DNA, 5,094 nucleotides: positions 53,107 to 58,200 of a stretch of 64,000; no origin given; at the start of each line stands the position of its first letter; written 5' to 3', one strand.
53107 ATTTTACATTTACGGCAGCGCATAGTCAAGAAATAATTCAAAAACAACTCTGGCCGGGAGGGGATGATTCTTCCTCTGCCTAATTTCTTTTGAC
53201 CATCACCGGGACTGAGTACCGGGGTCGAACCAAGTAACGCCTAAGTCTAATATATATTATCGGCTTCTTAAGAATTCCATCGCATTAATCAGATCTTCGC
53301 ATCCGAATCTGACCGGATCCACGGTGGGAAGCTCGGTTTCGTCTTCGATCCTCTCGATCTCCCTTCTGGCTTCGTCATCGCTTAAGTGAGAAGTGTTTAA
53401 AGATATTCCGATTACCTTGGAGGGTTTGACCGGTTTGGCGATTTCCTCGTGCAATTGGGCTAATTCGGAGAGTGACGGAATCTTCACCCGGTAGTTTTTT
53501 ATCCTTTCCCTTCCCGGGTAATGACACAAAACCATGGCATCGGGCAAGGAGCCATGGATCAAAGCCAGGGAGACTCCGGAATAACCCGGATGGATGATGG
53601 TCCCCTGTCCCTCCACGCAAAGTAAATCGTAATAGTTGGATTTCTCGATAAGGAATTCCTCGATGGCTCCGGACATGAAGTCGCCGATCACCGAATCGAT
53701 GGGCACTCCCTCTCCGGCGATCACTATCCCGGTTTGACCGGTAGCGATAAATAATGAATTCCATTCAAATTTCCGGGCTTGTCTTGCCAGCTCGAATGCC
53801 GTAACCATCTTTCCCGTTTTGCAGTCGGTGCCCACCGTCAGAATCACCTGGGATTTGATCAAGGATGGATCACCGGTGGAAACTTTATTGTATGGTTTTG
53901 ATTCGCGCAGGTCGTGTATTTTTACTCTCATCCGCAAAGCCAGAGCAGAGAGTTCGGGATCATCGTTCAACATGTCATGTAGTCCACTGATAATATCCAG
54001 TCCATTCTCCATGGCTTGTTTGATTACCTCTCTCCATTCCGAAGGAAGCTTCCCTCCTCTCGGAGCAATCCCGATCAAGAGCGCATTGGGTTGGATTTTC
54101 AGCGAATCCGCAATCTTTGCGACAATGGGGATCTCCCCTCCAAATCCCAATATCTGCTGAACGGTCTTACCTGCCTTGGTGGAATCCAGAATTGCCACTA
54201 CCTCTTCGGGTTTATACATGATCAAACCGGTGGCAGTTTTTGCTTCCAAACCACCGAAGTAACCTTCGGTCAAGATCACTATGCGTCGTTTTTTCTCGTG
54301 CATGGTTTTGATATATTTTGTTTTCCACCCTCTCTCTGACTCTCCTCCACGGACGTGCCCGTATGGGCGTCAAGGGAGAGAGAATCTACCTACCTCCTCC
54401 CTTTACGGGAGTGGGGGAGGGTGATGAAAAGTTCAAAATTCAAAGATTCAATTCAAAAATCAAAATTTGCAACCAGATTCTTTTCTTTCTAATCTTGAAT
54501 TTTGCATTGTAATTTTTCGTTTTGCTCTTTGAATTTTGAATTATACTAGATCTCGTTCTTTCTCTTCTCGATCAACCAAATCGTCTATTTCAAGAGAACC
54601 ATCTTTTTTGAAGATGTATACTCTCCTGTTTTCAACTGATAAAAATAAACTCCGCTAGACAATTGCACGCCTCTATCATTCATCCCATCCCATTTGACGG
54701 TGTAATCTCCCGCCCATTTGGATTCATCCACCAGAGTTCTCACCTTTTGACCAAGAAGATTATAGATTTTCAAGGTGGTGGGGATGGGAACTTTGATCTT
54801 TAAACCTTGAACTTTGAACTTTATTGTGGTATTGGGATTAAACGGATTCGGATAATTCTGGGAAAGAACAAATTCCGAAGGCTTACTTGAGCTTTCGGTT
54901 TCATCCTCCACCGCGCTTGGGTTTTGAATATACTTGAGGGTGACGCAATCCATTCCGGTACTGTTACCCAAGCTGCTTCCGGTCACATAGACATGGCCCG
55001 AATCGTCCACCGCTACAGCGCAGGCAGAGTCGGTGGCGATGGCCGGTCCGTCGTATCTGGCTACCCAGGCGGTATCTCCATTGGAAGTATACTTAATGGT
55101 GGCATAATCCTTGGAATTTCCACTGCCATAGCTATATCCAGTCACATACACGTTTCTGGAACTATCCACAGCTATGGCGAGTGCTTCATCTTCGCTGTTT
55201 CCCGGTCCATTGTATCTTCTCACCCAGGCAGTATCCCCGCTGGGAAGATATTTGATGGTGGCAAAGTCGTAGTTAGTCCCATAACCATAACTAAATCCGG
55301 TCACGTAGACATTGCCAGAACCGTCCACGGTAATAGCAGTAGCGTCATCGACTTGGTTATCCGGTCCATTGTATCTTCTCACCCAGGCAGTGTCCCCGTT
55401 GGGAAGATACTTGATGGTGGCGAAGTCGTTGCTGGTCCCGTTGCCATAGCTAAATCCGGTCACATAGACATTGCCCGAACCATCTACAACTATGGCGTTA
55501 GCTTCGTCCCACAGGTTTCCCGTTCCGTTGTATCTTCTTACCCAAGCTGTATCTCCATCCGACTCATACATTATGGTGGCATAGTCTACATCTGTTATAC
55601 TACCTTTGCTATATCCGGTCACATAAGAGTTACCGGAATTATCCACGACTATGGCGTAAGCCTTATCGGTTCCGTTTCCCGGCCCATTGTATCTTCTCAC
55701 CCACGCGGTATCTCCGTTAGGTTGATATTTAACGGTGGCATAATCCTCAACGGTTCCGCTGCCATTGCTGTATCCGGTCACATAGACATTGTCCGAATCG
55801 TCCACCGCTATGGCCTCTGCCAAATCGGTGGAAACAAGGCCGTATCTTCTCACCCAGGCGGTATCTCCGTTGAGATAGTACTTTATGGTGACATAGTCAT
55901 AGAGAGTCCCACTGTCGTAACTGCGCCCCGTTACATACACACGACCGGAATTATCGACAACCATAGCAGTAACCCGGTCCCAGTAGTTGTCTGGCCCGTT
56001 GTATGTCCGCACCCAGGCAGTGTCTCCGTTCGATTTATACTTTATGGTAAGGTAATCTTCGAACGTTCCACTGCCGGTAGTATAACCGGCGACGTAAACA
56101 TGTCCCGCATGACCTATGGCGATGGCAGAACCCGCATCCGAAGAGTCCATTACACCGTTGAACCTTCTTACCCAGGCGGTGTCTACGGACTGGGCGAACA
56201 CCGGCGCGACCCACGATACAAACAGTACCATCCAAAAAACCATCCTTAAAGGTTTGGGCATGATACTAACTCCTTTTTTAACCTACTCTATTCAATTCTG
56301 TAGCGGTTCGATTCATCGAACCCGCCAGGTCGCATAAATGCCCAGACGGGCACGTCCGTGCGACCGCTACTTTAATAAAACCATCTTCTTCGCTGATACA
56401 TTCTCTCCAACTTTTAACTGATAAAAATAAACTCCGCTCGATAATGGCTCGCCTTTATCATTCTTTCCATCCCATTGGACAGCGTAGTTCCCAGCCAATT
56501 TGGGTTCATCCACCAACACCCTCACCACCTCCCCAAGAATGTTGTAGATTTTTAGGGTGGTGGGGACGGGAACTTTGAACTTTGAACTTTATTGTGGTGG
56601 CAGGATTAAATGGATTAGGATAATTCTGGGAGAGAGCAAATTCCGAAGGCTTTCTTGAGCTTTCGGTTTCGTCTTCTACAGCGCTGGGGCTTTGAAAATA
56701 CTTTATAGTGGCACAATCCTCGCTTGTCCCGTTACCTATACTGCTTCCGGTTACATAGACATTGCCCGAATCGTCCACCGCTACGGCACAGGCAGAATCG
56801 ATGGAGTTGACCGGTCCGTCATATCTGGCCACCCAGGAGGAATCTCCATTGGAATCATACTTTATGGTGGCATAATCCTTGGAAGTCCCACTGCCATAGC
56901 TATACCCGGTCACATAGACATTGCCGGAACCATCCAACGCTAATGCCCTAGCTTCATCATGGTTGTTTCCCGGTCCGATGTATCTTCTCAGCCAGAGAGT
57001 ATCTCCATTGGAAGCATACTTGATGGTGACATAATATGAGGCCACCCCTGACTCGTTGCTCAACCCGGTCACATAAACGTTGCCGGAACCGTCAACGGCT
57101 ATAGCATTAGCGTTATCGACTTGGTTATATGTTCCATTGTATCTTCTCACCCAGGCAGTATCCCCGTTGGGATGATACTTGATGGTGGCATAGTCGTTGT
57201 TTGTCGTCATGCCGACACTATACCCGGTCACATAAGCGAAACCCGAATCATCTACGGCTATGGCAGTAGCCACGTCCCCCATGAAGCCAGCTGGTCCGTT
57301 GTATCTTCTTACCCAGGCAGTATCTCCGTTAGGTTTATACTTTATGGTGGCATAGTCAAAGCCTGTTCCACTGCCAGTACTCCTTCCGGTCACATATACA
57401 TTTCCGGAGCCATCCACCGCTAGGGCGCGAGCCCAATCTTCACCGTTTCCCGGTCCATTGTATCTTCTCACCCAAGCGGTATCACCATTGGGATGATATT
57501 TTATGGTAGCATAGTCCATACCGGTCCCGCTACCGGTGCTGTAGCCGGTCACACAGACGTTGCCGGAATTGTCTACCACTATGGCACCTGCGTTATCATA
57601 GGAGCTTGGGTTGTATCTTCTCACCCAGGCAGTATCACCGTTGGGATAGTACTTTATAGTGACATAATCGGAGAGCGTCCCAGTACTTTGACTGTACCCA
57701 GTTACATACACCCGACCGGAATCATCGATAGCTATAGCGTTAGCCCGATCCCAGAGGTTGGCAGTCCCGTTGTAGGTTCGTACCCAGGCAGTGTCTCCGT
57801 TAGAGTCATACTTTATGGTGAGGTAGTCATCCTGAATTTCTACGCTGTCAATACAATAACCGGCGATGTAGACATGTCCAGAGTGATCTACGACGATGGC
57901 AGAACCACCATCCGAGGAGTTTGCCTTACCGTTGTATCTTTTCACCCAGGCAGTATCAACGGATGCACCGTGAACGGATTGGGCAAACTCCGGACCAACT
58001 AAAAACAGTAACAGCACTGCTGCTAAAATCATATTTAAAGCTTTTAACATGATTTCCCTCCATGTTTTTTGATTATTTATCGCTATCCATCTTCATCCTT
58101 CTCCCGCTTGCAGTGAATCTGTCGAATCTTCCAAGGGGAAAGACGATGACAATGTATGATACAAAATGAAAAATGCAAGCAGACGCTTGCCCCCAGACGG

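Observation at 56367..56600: Heptanucleotide (TTCAAAG)n tract frameshifts the T9SS sorting domain of the middle SBBP paralog, a candidate phase-variation switch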

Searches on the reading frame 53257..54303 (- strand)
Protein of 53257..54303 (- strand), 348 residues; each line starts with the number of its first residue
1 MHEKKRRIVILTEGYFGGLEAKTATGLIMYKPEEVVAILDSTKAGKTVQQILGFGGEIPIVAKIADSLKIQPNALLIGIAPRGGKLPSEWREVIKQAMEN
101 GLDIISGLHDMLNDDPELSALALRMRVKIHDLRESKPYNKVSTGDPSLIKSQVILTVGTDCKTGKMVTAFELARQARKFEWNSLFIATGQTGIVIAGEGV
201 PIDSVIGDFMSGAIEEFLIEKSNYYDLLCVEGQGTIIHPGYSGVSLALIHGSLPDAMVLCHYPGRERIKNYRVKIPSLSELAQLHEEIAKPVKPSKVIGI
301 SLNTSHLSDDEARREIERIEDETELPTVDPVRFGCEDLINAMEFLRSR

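Call 51: list_cluster_members(proteins=[P0096, window:53257-54303:-, window:58368-60053:-])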
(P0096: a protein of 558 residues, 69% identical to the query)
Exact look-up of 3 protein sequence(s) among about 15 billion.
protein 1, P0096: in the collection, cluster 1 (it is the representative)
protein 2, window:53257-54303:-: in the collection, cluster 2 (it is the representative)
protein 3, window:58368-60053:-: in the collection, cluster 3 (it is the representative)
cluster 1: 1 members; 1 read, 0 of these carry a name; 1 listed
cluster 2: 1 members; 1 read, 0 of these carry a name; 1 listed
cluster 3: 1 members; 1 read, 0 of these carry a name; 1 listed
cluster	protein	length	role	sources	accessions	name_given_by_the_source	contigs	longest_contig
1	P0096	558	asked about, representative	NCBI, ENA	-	-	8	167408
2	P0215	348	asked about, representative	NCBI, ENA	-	-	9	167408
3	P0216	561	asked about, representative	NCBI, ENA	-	-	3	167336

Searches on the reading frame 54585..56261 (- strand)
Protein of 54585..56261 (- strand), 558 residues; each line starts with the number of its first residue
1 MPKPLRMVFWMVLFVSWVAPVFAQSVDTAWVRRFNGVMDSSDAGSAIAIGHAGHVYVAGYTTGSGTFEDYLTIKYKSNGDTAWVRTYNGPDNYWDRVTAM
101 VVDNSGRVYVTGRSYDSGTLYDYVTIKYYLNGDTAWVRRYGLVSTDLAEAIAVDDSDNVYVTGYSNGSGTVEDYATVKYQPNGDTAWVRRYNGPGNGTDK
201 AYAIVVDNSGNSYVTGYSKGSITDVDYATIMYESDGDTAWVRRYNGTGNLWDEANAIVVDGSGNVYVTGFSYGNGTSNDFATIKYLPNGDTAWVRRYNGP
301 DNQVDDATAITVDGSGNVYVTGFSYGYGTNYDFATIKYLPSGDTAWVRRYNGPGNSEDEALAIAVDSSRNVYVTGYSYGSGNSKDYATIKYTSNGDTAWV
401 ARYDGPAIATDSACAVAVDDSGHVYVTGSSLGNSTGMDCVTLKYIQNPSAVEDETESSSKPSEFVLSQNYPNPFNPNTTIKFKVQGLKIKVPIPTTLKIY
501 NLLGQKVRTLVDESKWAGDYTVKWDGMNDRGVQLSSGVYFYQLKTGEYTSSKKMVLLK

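Call 6: search_protein_families(library=pfam, proteins=[window:54585-56261:-], max_evalue=0.01)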
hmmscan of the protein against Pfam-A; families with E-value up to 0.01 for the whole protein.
window:54585-56261:- (558 aa): 6 families
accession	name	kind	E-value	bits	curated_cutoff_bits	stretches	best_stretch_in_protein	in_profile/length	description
PF06739.17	SBBP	-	2.8e-34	117.2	20.5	5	187-220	2-34/38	Beta-propeller repeat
PF13860.13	FlgD_ig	-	1.4e-08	35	27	1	495-543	25-73/79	FlgD Ig-like domain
PF18962.6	Por_Secre_tail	-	3.1e-07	31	27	1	470-555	2-74/75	Secretion system C-terminal sorting domain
PF13585.12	CHU_C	-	1.7e-06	28.5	27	1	475-549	8-77/86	CHU_C Type IX secretion signal domain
PF13629.12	T2SS-T3SS_pil_N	-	0.0027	17.8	23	0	361-380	32-51/72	Pilus formation protein N terminal region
PF17164.10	DUF5122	-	0.0031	18.2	27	0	263-290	4-31/36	Domain of unknown function (DUF5122) beta-propeller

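Call 7: search_protein_families(library=ncbifam, proteins=[window:54585-56261:-], max_evalue=0.01)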
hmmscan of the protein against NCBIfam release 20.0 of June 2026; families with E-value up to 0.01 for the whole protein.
window:54585-56261:- (558 aa): 7 families
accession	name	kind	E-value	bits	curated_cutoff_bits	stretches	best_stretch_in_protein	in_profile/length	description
NF047494.1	Lepto_SBBP_lipo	equivalog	4.1e-39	134.5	400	2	122-430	104-445/466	SBBP repeat beta-propeller lipoprotein, LipL53 family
TIGR02608.1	delta_60_rpt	domain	6.4e-22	77.2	76.5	1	252-289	1-38/55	delta-60 repeat domain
NF033707.1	T9SS_sortase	equivalog_domain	4.7e-10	37.8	420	1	468-547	1000-1079/1095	type IX secretion system sortase PorU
TIGR04183.1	Por_Secre_tail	domain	2.9e-08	33.6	23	1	470-555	2-70/72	T9SS type A sorting domain-containing protein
NF005176.1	PRK06655.1-1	equivalog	5.2e-05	23.2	230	1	495-549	99-153/197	flagellar hook assembly protein FlgD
NF009276.0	PRK12633.1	equivalog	0.00027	20.7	383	1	495-543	131-179/234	flagellar basal body rod modification protein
NF052323.1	T9SSA_dep_M6i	equivalog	0.0019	16.2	600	1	468-547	959-1027/1043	T9SS-dependent M6-like inactivated metalloprotease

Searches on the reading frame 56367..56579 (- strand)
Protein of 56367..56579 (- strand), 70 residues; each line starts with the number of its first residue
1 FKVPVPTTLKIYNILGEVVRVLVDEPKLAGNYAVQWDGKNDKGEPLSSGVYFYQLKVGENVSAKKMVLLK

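Call 6: search_protein_families(library=pfam, proteins=[window:56367-56579:-], max_evalue=0.01)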
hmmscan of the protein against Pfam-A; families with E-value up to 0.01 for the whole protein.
window:56367-56579:- (70 aa): 3 families
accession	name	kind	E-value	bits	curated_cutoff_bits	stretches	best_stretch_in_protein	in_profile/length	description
PF13860.13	FlgD_ig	-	4.2e-10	39.9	27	1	7-55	25-73/79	FlgD Ig-like domain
PF13585.12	CHU_C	-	1.5e-07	31.9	27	1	7-61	29-77/86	CHU_C Type IX secretion signal domain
PF18962.6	Por_Secre_tail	-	0.00025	21.7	27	1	8-67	23-74/75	Secretion system C-terminal sorting domain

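Call 7: search_protein_families(library=ncbifam, proteins=[window:56367-56579:-], max_evalue=0.01)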
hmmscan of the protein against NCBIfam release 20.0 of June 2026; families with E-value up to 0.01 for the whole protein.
window:56367-56579:- (70 aa): 8 families
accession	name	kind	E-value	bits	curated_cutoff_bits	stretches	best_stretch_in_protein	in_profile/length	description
TIGR04183.1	Por_Secre_tail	domain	2.3e-07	30.7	23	1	5-67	19-70/72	T9SS type A sorting domain-containing protein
NF009276.0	PRK12633.1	equivalog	4.2e-07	29.9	383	1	8-56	132-180/234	flagellar basal body rod modification protein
NF005176.1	PRK06655.1-1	equivalog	1.1e-06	28.7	230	1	7-58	99-150/197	flagellar hook assembly protein FlgD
NF033707.1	T9SS_sortase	equivalog_domain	1.2e-06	26.5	420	1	5-64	1023-1084/1095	type IX secretion system sortase PorU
NF009453.0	PRK12813.1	equivalog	0.00083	19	264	1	27-56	143-172/223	flagellar basal body rod modification protein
NF052228.1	T9SS_PorZ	equivalog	0.0023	16.4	260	1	7-55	697-740/757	type IX secretion system anionic LPS delivery protein PorZ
NF009277.0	PRK12634.1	equivalog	0.0088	16.2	333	1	8-52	125-169/221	flagellar basal body rod modification protein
NF053608.1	Lsa66_OmpA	equivalog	0.0099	14.3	700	1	34-57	315-338/581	fibronectin-binding adhesin Lsa66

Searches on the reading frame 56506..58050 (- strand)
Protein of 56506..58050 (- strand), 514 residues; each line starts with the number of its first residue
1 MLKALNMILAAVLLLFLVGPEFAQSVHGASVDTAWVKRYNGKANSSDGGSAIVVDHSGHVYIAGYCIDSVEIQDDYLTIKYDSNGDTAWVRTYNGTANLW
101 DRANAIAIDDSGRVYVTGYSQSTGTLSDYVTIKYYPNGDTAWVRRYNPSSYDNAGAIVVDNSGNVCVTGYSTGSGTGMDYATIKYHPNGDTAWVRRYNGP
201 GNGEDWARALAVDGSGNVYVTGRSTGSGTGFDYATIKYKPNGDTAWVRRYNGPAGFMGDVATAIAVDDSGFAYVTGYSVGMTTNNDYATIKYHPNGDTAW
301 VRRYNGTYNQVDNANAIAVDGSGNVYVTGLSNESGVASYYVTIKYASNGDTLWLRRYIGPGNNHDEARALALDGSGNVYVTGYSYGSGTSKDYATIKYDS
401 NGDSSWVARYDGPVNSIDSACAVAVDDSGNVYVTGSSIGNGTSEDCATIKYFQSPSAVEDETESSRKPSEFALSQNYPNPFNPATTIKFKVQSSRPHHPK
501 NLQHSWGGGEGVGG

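Call 6: search_protein_families(library=pfam, proteins=[window:56506-58050:-], max_evalue=0.01)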
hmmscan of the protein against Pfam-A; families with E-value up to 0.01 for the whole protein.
window:56506-58050:- (514 aa): 8 families
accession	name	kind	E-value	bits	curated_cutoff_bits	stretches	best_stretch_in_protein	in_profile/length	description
PF06739.17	SBBP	-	1e-38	131.4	20.5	6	300-333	2-34/38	Beta-propeller repeat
PF24170.1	Fn3-II_PB4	-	1.1e-07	32.4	27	0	279-325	28-75/95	Straight fiber protein PB4 second Fn3-like domain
PF11910.14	NdhO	-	4e-06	27.2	25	0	70-93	39-62/66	Cyanobacterial and plant NDH-1 subunit O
PF13540.12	RCC1_2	-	8.8e-06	25.8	22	0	105-121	11-27/30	Regulator of chromosome condensation (RCC1) repeat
PF18938.6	aRib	-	0.00041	20.5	27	0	97-133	37-69/71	Atypical Rib domain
PF14433.11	SUKH-3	-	0.0012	19.5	23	0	102-117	109-124/146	SUKH-3 immunity protein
PF11178.13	DUF2963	-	0.0016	18.2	22.6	0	115-150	10-44/52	Protein of unknown function (DUF2963)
PF07494.17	Reg_prop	-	0.0074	16.8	20.4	0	75-94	6-24/24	Two component regulator propeller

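Call 7: search_protein_families(library=ncbifam, proteins=[window:56506-58050:-], max_evalue=0.01)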
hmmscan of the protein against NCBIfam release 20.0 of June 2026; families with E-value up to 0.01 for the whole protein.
window:56506-58050:- (514 aa): 3 families
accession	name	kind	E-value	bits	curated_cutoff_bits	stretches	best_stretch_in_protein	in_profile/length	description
NF047494.1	Lepto_SBBP_lipo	equivalog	1.1e-40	139.7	400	2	182-437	164-445/466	SBBP repeat beta-propeller lipoprotein, LipL53 family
TIGR02608.1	delta_60_rpt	domain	3.7e-18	65.1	76.5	1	101-138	1-38/55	delta-60 repeat domain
TIGR02084.1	leud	equivalog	0.0028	17.4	245.85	0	374-408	46-80/156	3-isopropylmalate dehydratase small subunit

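Call 9: find_encoding_contigs(protein=window:56506-58050:-, flank=5000, max_places=10)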
Protein window:56506-58050:- (514 aa): 7 contigs read that carry it; 3 places shown.
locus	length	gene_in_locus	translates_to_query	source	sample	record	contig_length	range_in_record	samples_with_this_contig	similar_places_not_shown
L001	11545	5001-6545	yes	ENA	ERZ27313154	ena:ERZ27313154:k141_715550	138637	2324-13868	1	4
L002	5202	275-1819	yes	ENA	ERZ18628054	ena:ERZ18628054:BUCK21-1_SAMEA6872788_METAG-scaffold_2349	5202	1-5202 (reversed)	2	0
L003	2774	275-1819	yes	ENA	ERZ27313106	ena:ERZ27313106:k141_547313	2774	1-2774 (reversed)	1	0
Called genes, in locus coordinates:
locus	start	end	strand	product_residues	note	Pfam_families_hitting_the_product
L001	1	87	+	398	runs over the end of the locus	PF20539:DUF6754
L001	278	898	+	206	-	-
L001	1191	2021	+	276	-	-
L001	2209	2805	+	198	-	-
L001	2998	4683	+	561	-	PF06739:SBBP (weak), PF13585:CHU_C (weak), PF18962:Por_Secre_tail (weak), PF13860:FlgD_ig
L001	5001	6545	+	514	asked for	PF24170:Fn3-II_PB4 (faint), PF11910:NdhO (faint), PF13540:RCC1_2 (faint), PF28569:C3H7_08c_C (faint), PF06739:SBBP (weak)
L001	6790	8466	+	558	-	PF24170:Fn3-II_PB4 (faint), PF06739:SBBP (weak), PF13585:CHU_C (weak), PF18962:Por_Secre_tail, PF13860:FlgD_ig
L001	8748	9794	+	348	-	PF17396:DUF1611_N, PF07755:DUF1611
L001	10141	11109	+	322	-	PF00768:Peptidase_S11, PF13354:Beta-lactamase2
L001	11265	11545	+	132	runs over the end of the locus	-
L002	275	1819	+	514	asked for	PF24170:Fn3-II_PB4 (faint), PF11910:NdhO (faint), PF13540:RCC1_2 (faint), PF28569:C3H7_08c_C (faint), PF06739:SBBP (weak)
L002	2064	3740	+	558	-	PF24170:Fn3-II_PB4 (faint), PF06739:SBBP (weak), PF13585:CHU_C (weak), PF18962:Por_Secre_tail, PF13860:FlgD_ig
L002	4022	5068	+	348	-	PF17396:DUF1611_N, PF07755:DUF1611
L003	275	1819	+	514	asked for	PF24170:Fn3-II_PB4 (faint), PF11910:NdhO (faint), PF13540:RCC1_2 (faint), PF28569:C3H7_08c_C (faint), PF06739:SBBP (weak)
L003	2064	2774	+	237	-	?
